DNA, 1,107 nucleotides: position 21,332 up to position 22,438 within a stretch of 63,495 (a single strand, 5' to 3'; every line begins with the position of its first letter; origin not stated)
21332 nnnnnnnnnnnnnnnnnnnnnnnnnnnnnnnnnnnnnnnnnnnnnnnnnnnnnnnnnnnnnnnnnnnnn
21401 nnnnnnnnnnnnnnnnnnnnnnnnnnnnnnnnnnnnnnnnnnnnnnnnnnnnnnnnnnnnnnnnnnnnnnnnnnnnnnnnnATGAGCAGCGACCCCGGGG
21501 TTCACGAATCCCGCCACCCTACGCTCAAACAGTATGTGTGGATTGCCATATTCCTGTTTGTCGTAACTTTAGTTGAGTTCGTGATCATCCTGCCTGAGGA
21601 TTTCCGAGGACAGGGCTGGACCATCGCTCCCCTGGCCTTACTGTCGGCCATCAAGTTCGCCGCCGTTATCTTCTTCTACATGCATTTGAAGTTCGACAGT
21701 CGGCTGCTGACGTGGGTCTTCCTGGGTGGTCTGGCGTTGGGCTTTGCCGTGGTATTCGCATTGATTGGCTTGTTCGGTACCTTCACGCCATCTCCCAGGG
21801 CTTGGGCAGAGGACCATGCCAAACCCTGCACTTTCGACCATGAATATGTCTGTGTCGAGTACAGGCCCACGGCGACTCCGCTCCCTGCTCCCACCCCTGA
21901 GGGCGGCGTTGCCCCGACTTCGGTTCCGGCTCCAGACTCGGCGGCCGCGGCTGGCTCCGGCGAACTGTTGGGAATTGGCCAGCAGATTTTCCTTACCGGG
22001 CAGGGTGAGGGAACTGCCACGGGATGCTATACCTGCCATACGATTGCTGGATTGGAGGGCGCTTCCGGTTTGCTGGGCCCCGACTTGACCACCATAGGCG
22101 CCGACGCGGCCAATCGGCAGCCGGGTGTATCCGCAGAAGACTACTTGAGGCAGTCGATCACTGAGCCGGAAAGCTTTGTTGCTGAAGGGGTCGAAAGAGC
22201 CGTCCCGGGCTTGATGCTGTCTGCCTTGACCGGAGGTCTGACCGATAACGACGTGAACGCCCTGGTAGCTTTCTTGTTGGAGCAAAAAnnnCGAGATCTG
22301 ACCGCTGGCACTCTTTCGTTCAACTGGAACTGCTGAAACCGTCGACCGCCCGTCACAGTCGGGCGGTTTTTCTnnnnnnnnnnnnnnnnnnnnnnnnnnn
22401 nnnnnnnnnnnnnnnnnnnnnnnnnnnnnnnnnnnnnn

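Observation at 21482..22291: Oxidase subunit IV fused to a second cytochrome c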

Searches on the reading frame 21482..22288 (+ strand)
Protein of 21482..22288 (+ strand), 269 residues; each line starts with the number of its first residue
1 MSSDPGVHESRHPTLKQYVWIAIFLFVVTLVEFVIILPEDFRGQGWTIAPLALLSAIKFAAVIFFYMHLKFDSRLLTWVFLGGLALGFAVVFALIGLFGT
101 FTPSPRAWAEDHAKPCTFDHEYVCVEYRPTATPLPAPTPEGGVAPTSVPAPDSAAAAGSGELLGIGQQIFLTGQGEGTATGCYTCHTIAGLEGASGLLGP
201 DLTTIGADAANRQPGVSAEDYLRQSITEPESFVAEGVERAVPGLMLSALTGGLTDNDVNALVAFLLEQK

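Call 3: search_protein_families(library=pfam, proteins=[window:21482-22288:+], max_evalue=0.01)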
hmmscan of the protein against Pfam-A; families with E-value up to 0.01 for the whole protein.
window:21482-22288:+ (269 aa): 3 families
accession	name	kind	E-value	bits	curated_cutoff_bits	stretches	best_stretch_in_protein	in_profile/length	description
PF03626.19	COX4_pro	-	3.5e-08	34.2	28.9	1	20-90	2-70/72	Prokaryotic Cytochrome C oxidase subunit IV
PF00034.26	Cytochrom_C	-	3e-06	28.9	21.3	1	179-267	9-88/90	Cytochrome c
PF05473.18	UL45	-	0.0025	17.9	27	1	75-130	43-93/191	UL45 protein, carbohydrate-binding C-type lectin-like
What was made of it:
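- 21482..21793 (+): Subunit IV membrane anchor (residues 1-104). It has three TM helices, the conserved RHPT motif in the N-terminal tail and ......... at the end of helix 2. Pfam COX4_pro above its gathering score (call 3).
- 21956..22288 (+): Class I cytochrome c domain (residues 159-269). The heme-binding CYTCH is at 22025-22039 and the putative axial Met245 at 22214-22216. Net charge is -10. Pfam Cytochrom_C (call 3).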

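Call 4: search_protein_families(library=ncbifam, proteins=[window:21482-22288:+], max_evalue=0.01)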
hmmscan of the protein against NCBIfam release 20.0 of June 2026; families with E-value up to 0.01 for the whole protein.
window:21482-22288:+ (269 aa): 4 families
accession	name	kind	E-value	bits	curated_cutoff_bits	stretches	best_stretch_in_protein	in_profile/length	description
TIGR04485.1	thiosulf_SoxX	equivalog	9.6e-10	39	61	1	181-267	4-77/78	sulfur oxidation c-type cytochrome SoxX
TIGR02603.1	CxxCH_TIGR02603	domain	2.8e-06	27.4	68.15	1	175-235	6-56/134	putative heme-binding domain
TIGR02229.1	caa3_sub_IV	subfamily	0.00038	21.2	37.25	1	15-94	7-84/92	caa(3)-type oxidase, subunit IV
TIGR02908.1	CoxD_Bacillus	equivalog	0.0078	16.1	117.85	0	19-95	29-105/110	cytochrome c oxidase subunit IVB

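Call 5: find_homologous_proteins(query=window:21482-22288:+, max_evalue=0.001)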
Query window:21482-22288:+ (269 aa): 261 proteins with E <= 0.001 among 8000 candidates; the best 120 are listed.
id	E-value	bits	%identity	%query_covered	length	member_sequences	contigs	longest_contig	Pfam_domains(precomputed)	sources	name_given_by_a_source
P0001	1.4e-176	604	100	100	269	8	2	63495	PF03626.20,PF00034.27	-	-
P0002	1.8e-148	512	83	100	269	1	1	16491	PF03626.20,PF00034.27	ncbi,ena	-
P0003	2.3e-146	505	83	100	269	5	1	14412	PF03626.20,PF00034.27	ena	-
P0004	5.8e-146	503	83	100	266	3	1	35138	PF03626.20,PF00034.27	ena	-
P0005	1.3e-143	496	83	100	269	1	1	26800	PF03626.20,PF00034.27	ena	-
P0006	5.2e-143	494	82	100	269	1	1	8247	PF03626.20,PF00034.27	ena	-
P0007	1.3e-142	492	82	100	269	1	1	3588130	PF03626.20,PF00034.27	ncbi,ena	-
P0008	4.1e-141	487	81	100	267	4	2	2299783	PF03626.20,PF00034.27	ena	-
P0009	7.9e-138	477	80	100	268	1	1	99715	PF03626.20,PF00034.27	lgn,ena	-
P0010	3.0e-137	475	80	100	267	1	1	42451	PF03626.20,PF00034.27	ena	-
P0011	3.1e-134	465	80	100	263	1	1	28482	PF03626.20,PF00034.27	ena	-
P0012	5.1e-129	448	78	100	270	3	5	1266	PF03626.20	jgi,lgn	jgi:cytochrome c oxidase subunit 4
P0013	5.5e-128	444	78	100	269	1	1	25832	PF03626.20,PF00034.27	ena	-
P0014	1.2e-127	443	77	100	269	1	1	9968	PF03626.20,PF00034.27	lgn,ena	-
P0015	3.0e-126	439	75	100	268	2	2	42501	PF03626.20,PF00034.27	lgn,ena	-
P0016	9.6e-125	434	75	100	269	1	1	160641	PF03626.20,PF00034.27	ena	-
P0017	2.7e-124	432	73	100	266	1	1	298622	PF03626.20,PF00034.27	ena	-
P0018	3.0e-124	432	76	100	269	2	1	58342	PF03626.20,PF00034.27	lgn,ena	-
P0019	5.9e-124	431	75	100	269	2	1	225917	PF03626.20,PF00034.27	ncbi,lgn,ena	-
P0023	1.8e-121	423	75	100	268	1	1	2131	PF03626.20,PF00034.27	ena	-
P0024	2.4e-121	423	73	100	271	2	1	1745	PF03626.20,PF00034.27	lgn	-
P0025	8.8e-121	421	74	100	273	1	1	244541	PF03626.20,PF00034.27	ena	-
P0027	2.1e-119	416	71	100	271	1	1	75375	PF03626.20,PF00034.27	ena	-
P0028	3.1e-119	416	72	100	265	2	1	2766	PF03626.20,PF00034.27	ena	-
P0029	5.6e-119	415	71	100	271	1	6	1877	PF03626.20,PF00034.27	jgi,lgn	jgi:cytochrome c oxidase subunit 4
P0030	9.1e-119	414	70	100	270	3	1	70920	PF03626.20,PF00034.27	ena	-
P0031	1.1e-118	414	72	100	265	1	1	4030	PF03626.20,PF00034.27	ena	-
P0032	6.3e-118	411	71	100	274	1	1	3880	PF03626.20,PF00034.27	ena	-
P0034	4.3e-117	409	71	100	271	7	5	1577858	PF03626.20,PF00034.27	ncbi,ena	-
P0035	7.4e-117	408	70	100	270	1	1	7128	PF03626.20,PF00034.27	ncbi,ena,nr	ncbi:MAG: cytochrome C oxidase subunit IV family protein [Chloroflexota bacterium]|nr:cytochrome C o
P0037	2.8e-116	406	66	100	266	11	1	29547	PF03626.20,PF00034.27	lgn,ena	-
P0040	6.7e-114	398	68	99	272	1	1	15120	PF03626.20,PF00034.27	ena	-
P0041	1.8e-113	397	68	99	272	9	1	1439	PF03626.20,PF00034.27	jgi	jgi:cytochrome c oxidase subunit 4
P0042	2.0e-113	397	69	99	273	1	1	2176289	PF03626.20,PF00034.27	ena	-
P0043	3.5e-113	396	68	99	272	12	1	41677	PF03626.20,PF00034.27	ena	-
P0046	7.3e-111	388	64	100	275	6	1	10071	PF03626.20,PF00034.27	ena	-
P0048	3.4e-106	373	65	100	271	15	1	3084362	PF03626.20,PF00034.27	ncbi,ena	-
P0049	1.2e-105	371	64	99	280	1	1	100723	PF03626.20,PF00034.27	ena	-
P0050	2.3e-102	360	64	100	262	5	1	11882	PF03626.20,PF00034.27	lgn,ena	-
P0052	5.4e-101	356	63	100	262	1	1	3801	PF03626.20,PF00034.27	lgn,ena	-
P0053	4.6e-100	353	62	100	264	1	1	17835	PF03626.20,PF00034.27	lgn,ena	-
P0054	3.4e-99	350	63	100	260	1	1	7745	PF03626.20,PF00034.27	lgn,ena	-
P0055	3.8e-99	350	60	100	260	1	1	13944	PF03626.20,PF00034.27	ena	-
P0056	5.0e-99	349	64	100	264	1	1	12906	PF03626.20,PF00034.27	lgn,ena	-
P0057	9.8e-99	348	64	100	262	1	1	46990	PF03626.20,PF00034.27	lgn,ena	-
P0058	1.1e-98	348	65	100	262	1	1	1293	PF03626.20,PF00034.27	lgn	-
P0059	1.4e-98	348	64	100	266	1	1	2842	PF03626.20,PF00034.27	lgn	-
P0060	4.4e-98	346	63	100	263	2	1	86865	PF03626.20,PF00034.27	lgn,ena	-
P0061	6.3e-98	346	63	100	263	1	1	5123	PF03626.20,PF00034.27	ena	-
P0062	8.8e-98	345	59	100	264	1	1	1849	PF03626.20,PF00034.27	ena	-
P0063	5.3e-97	343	64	100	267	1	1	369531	PF03626.20,PF00034.27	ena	-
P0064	5.5e-97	343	64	100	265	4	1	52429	PF03626.20,PF00034.27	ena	-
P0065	5.5e-97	343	62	100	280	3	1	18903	PF03626.20,PF00034.27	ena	-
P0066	8.9e-97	342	60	100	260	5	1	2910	PF03626.20,PF00034.27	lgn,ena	-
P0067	5.2e-96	340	61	100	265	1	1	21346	PF03626.20,PF00034.27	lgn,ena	-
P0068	5.5e-96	339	61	100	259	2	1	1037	PF03626.20,PF00034.27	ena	-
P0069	1.7e-95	338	62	100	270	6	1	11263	PF03626.20,PF00034.27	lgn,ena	-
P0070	6.9e-95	336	61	100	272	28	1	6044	PF03626.20,PF00034.27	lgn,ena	-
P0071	4.4e-94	333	61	99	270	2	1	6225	PF03626.20,PF00034.27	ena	-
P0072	7.9e-93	329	62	99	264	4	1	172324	PF03626.20,PF00034.27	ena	-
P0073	1.2e-91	325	61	99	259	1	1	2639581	PF03626.20,PF00034.27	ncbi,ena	-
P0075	3.3e-84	301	59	100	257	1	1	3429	PF03626.20,PF00034.27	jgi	jgi:heme/copper-type cytochrome/quinol oxidase subunit 4/mono/diheme cytochrome c family protein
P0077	1.5e-82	295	60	98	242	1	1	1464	PF03626.20,PF00034.27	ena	-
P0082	3.7e-80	288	55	99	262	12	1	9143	PF03626.20,PF00034.27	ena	-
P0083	7.5e-80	287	58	95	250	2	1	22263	PF03626.20,PF00034.27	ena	-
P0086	2.2e-77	278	55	97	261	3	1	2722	PF03626.20,PF00034.27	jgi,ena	jgi:cytochrome c oxidase subunit 4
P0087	2.0e-76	275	56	96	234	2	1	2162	PF03626.20,PF00034.27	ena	-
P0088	3.5e-76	275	57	98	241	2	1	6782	PF03626.20,PF00034.27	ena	-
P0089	7.4e-76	273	53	100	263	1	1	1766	PF03626.20,PF00034.27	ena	-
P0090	1.2e-75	273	55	96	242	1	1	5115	PF03626.20,PF00034.27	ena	-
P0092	3.4e-74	268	51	97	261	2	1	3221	PF03626.20,PF00034.27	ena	-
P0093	2.0e-73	265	52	99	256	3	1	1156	PF03626.20,PF00034.27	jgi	jgi:mono/diheme cytochrome c family protein/heme/copper-type cytochrome/quinol oxidase subunit 4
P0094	3.0e-73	265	53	100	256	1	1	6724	PF03626.20,PF00034.27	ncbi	ncbi:MAG: cytochrome C oxidase subunit IV family protein [Dehalococcoidia bacterium]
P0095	6.7e-73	264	55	100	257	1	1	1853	PF03626.20,PF00034.27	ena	-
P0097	6.8e-71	257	51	100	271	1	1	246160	PF03626.20,PF00034.27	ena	-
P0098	1.1e-70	257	55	100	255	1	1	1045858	PF03626.20,PF00034.27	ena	-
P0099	1.1e-70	257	53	99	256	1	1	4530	PF03626.20,PF00034.27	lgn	-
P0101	9.2e-70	253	53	100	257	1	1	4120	PF03626.20,PF13442.12,PF00034.27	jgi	-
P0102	1.0e-69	253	52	100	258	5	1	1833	PF03626.20,PF00034.27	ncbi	-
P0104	1.4e-69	253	53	100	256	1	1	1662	PF03626.20,PF00034.27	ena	-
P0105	2.7e-69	252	54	100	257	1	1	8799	PF03626.20,PF00034.27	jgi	-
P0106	3.6e-69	252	53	100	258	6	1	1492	PF03626.20,PF00034.27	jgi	-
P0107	1.1e-68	250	52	100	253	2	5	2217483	PF03626.20,PF00034.27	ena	-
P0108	1.2e-68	250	52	100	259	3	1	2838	PF03626.20,PF00034.27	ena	-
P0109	1.9e-68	249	49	100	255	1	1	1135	PF03626.20,PF13442.12,PF00034.27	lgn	-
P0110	2.6e-68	249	51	100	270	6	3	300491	PF03626.20,PF00034.27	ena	-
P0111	9.6e-68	247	40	99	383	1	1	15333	PF03626.20,PF13442.12,PF00034.27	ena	-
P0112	1.5e-67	246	53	100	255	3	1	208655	PF03626.20,PF00034.27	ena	-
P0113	1.6e-67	246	50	100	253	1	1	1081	PF03626.20,PF00034.27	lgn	-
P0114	1.8e-67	246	41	99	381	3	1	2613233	PF03626.20,PF13442.12,PF00034.27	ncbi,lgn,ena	-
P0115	5.8e-67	244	52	100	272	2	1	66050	PF03626.20,PF13442.12,PF00034.27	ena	-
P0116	8.5e-67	244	52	99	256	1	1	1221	PF03626.20,PF00034.27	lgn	-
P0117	1.0e-66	243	38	99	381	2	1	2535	PF03626.20,PF13442.12,PF00034.27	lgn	-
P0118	3.3e-66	242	47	100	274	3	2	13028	PF03626.20,PF00034.27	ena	-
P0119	4.5e-66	241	51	100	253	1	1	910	PF03626.20,PF00034.27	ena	-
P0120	7.5e-66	241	40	99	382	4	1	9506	PF03626.20,PF13442.12,PF00034.27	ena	-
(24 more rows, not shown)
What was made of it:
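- The protein is full length with both Pfam domains in more than 100 clusters at 38-100% identity (call 5).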

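Call 11: find_related_loci(query=A1, collection=genome_contigs, flank=8000)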
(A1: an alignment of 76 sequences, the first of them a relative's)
Query A1 (269 aa) in genome_contigs; peptide patterns used: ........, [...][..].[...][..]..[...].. (x = any residue, [..] = any of these).
460 stretches matched a pattern; 421 encode a relative of the query (tblastn E <= 1e-3); the best 80 are kept; 80 distinct loci.
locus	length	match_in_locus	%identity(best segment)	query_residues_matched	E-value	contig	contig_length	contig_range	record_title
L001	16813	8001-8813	89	1-269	8e-147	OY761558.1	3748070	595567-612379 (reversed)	MAG: Dehalococcoidia bacterium isolate 6ae818db-717c-4d07-8374-be93c3d6d717 genome assembly, chromosome: 1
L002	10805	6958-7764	83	1-269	1e-144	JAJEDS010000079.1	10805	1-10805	MAG: Dehalococcoidia bacterium isolate p16x33bins.38 k141_941948, whole genome shotgun sequence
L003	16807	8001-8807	82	1-269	4e-138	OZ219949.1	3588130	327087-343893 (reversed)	MAG: Dehalococcoidia bacterium isolate 99137651-b1e7-4859-9a90-ab3a7f48d20f genome assembly, chromosome: 5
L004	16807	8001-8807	84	1-269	4e-136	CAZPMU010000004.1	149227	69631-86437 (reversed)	MAG TPA_asm: uncultured Dehalococcoidia bacterium isolate SRP109090_co1_245 genome assembly, contig: NODE_75_length_1492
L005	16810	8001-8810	77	1-269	8e-128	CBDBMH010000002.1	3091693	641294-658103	MAG: Dehalococcoidia bacterium isolate 54ca6173-90b9-4e1c-a49d-3e10b3dce350 genome assembly, contig: contig_2, whole gen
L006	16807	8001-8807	75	1-269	2e-126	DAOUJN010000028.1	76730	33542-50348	MAG TPA_asm: Dehalococcoidia bacterium isolate S34_266 k113_700441, whole genome shotgun sequence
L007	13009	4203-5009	77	1-269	6e-125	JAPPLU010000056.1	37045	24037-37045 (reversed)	MAG: Chloroflexota bacterium isolate RHO3_bin_2 NODE_2200_length_37045_cov_13.607353, whole genome shotgun sequence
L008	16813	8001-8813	72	1-269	2e-124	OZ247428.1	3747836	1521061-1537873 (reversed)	MAG: Dehalococcoidia bacterium isolate 98dfbe93-de8a-46f9-be85-8584a0b4116d genome assembly, chromosome: 1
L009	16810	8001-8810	69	1-269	6e-121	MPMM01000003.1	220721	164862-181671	MAG: SAR202 cluster bacterium bin22 NODE_61_length_220721_cov_15.8841_ID_121, whole genome shotgun sequence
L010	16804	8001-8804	71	1-269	3e-119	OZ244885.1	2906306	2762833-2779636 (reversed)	MAG: Dehalococcoidia bacterium isolate fdb43404-dfe2-4bc2-b563-a099daddbcab genome assembly, chromosome: 1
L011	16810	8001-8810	70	1-269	3e-117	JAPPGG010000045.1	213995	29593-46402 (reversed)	MAG: Chloroflexota bacterium isolate RHO1_bin_4 NODE_92_length_213995_cov_33.536225, whole genome shotgun sequence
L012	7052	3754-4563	70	1-269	4e-115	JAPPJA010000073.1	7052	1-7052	MAG: Chloroflexota bacterium isolate RHO2_bin_36 NODE_10968_length_7052_cov_3.984994, whole genome shotgun sequence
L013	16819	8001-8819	71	1-269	3e-114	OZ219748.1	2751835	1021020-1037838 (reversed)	MAG: Dehalococcoidia bacterium isolate fa743863-891c-4376-b9b2-be05aae8a0aa genome assembly, chromosome: 1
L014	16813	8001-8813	68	3-269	2e-114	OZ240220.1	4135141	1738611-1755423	MAG: Dehalococcoidia bacterium isolate 5401f4a5-0ad6-4284-832a-6e7f5ecae1d1 genome assembly, chromosome: 1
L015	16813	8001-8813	65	1-269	3e-109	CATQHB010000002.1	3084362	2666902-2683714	MAG: uncultured Dehalococcoidia bacterium isolate 5e02e7df-9ff6-4248-8782-bae42c8afb25 genome assembly, contig: contig_2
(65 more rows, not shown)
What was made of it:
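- Checked: The same two-domain protein is found at 38-100% identity in more than 100 protein clusters (call 5) and in 80 of the 80 best species-level genome loci (call 11).
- The identical architecture occurs in 80 independent genomes, including long-read closed chromosomes (call 11).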

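Call 18: predict_structure(alignment_id=A1)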
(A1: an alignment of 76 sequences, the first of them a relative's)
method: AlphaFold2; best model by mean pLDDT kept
length: 269 residues; sequences in the alignment: 76
mean_pLDDT: 76.8   pTM: 0.44
mean pLDDT of the five models: 76.8, 76.2, 75.8, 75.0, 75.0
residues with pLDDT >= 90: 66; 70-90: 118; 50-70: 64; < 50: 21
segments of 3 or more residues with pLDDT < 50: 1-3, 139-156
pLDDT, mean of each block of 10 residues (from residue 1): 51 77 86 81 72 82 75 73 82 80 62 69 68 56 41 52 94 91 91 86 92 92 92 65 75 95 95
secondary structure, 60 per line:
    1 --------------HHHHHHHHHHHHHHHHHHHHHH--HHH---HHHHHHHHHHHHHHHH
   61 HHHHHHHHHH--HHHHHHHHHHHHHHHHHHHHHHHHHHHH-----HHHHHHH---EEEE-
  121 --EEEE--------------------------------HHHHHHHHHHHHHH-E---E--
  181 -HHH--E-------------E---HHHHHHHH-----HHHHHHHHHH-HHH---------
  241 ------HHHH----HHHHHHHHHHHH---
elements in order: H15-36 H45-70 H73-100 H106-112 E116-119 E123-126 H159-172 H205-212 H218-227 H247-250 H255-266
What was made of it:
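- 21482..21793 (+): AF2 helices at 15-36, 45-70 and 73-100 (call 18).
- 21860..21955 (+): Flexible tether (residues 127-158): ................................. pLDDT is below 50 at 139-156 (call 18).
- Checked: AlphaFold2 gives three long helices (15-36, 45-70, 73-100), a beta-hairpin at 116-126, a low-confidence stretch (pLDDT <50 at 139-156) and a confident heme domain (pLDDT >90) (call 18).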

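Call 20: search_solved_structures(query=A1, max_evalue=1, show_alignments=3)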
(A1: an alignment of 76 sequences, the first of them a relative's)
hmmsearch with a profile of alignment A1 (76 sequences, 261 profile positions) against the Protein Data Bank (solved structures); distinct sequences matched with E-value up to 1: 88 (the best 60 are shown).
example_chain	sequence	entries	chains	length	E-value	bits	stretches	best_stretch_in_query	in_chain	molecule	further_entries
7zs1_A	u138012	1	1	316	6.4e-21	78.4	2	158-257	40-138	Hypothetical (Diheme) protein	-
7zs0_A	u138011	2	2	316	6.6e-21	78.4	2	158-257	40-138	Hypothetical (Diheme) protein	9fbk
7zs2_A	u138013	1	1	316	6.7e-21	78.4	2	158-257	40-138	Hypothetical (Diheme) protein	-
1w2l_A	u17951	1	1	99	1.9e-09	40.9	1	172-261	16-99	CYTOCHROME OXIDASE SUBUNIT II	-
8hdd_B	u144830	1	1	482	2.1e-08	37.4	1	154-258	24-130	Glucose dehydrogenase beta subunit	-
4pw9_B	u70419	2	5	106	1.6e-05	28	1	158-206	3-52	Putative cytochrome C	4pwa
1h31_B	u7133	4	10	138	8.3e-05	25.6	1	156-259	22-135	CYTOCHROME C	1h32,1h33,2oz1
2c1d_B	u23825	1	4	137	0.0013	21.6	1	154-259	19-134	SOXX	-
8gth_A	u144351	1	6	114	0.0044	20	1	157-258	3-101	Cytochrome c class I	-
6xkw_Y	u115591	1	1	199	0.0058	19.6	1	90-202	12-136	Cytochrome c-type cyt cy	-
3oa8_B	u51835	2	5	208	0.0063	19.5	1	128-257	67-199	SoxX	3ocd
2zxy_A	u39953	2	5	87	0.012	18.6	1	162-260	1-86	Cytochrome c552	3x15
2l4d_A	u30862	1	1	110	0.029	17.3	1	162-257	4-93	SCO1/SenC family protein/cytochrome c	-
6v59_A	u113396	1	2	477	0.14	15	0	156-183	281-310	Di-haem cytochrome c peroxidase family protein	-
6nx0_A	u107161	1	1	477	0.15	15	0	156-183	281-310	Di-haem cytochrome c peroxidase family protein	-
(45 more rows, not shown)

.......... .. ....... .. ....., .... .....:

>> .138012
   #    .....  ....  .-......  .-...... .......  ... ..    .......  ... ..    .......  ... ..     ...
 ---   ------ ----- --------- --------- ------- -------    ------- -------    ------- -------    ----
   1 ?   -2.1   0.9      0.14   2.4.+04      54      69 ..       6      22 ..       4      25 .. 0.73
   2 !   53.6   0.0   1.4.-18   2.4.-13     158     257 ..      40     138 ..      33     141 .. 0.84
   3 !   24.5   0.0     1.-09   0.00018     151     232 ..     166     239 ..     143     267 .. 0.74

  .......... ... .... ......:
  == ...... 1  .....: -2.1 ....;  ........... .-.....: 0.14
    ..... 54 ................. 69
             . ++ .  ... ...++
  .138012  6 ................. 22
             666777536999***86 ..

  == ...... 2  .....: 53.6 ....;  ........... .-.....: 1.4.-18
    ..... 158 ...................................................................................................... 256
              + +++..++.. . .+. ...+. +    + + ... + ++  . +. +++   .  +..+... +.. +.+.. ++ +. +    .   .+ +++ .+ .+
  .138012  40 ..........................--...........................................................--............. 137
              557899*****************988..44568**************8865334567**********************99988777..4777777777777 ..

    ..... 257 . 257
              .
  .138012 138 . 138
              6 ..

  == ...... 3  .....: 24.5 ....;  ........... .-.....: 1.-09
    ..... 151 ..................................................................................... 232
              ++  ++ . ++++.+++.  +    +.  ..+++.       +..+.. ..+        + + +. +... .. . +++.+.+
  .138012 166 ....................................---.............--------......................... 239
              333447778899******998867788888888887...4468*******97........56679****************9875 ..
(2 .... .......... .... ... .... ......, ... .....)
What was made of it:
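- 21956..22288 (+): The PDB profile search gives 7zs0 at 6e-21 and 1w2l at 2e-9 (call 20).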

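Call 23: fold_search(model_id=the predicted structure, library=pdb)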
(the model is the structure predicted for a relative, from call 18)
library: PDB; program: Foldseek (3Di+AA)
matches with E <= 10: 25; with E <= 0.001: 0
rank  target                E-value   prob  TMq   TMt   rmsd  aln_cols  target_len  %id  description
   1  7tgh_4L               2.9e+00  0.28  0.22  0.43  13.5       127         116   11  Cryo-EM structure of respiratory super-complex CI+III2 from Tetrahymena thermophila (released 2022-04-06)
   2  9ekz_A                4.4e+00  0.23  0.22  0.14   7.0       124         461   15  (+)ML-SI3 bound TRPML2 in an open state (released 2025-06-18)
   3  9el0_A                4.7e+00  0.20  0.20  0.13   8.3       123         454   16  ML2-SA1 bound TRPML2 in a pre-open state (released 2025-06-18)
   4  7wff_G                4.7e+00  0.06  0.12  0.18  16.0       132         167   11  Subcomplexes B,M and L in the Cylic electron transfer supercomplex NDH-PSI from Arabidopsis (released 2022-03-16)
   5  4q7l_C                5.2e+00  0.04  0.08  0.09  10.0        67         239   16  Structure of NBD288 of TM287/288 (released 2015-05-20)
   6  6pw5_B                5.7e+00  0.16  0.19  0.08   7.2        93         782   17  Cryo-EM Structure of Thermo-Sensitive TRP Channel TRP1 from the Alga Chlamydomonas reinhardtii in Nanodiscs (released 2019-09-25)
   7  6lum_N                6.1e+00  0.16  0.20  0.37   6.5       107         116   14  Structure of Mycobacterium smegmatis succinate dehydrogenase 2 (released 2020-05-27)
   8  21du_R                6.4e+00  0.33  0.17  0.16   3.9        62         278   16  Cryo-EM structure of the apomorphine bound ADGRG6-Gs complex (released 2026-02-11)
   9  1zoy_D                6.7e+00  0.33  0.24  0.53   4.7        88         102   17  Crystal Structure of Mitochondrial Respiratory Complex II from porcine heart at 2.4 Angstroms (released 2005-07-12)
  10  6lum_H                6.7e+00  0.15  0.20  0.36   6.7       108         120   14  Structure of Mycobacterium smegmatis succinate dehydrogenase 2 (released 2020-05-27)
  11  9hld_A                6.7e+00  0.14  0.20  0.13  10.2       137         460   14  TRPML1 in complex with compound 13 (released 2025-06-04)
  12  7ak6_J                7.1e+00  0.07  0.12  0.17  17.2       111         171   16  Cryo-EM structure of ND6-P25L mutant respiratory complex I from Mus musculus at 3.8 A (released 2021-02-03)
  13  6khj_G                7.1e+00  0.04  0.11  0.16  19.4       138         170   17  Supercomplex for electron transfer (released 2020-02-12)
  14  9hlb_A                7.5e+00  0.15  0.19  0.12   8.0       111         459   14  TRPML1 in complex with compound 10 (released 2025-06-04)
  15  6h8k_6                7.5e+00  0.06  0.13  0.26  14.6       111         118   12  Crystal structure of a variant (Q133C in PSST) of Yarrowia lipolytica complex I (released 2018-12-26)
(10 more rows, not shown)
